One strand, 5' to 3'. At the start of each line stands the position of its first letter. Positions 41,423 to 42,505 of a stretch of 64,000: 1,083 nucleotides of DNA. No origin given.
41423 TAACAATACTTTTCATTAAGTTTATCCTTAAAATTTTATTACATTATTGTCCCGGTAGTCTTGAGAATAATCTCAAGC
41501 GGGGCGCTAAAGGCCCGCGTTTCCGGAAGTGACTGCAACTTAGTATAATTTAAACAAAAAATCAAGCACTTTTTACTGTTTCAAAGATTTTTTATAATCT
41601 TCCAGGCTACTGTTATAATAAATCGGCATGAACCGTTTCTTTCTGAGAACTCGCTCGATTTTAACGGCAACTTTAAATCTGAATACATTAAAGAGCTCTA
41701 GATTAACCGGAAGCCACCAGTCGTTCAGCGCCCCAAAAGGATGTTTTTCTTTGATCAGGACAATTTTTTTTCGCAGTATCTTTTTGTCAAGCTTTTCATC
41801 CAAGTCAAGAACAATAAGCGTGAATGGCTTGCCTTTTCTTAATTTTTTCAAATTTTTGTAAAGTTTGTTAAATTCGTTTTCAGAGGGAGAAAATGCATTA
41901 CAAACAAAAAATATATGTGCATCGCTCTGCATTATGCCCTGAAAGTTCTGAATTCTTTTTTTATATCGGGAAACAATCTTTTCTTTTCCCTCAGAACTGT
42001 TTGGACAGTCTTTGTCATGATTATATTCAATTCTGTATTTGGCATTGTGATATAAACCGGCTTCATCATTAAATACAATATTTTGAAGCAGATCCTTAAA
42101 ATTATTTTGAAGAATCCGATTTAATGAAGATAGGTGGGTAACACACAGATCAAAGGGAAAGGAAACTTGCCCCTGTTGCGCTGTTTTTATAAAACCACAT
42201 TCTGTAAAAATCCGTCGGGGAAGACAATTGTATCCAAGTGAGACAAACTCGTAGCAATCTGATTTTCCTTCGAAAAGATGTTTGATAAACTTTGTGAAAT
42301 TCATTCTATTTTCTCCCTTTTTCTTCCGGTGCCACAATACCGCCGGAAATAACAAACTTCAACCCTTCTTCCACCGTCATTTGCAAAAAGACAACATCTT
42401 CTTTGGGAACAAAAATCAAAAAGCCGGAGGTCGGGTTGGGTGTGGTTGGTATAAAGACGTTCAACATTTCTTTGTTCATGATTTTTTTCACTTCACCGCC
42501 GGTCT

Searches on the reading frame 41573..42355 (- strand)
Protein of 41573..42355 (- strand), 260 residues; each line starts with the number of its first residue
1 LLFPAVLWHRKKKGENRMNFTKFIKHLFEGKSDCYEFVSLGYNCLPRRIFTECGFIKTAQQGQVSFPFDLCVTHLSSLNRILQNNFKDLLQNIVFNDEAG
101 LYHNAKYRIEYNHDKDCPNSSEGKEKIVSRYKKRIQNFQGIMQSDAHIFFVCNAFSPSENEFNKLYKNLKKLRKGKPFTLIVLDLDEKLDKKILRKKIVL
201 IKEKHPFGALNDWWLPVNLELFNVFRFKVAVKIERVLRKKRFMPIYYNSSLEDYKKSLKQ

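Call 44: search_protein_families(library=pfam, proteins=[window:41573-42355:-], max_evalue=0.001)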
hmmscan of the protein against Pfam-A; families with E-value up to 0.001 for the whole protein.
window:41573-42355:- (260 aa): 1 family
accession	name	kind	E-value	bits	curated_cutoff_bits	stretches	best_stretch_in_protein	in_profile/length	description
PF08795.16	DUF1796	-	3.4e-08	33.9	23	1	36-177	2-155/166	Putative papain-like cysteine peptidase (DUF1796)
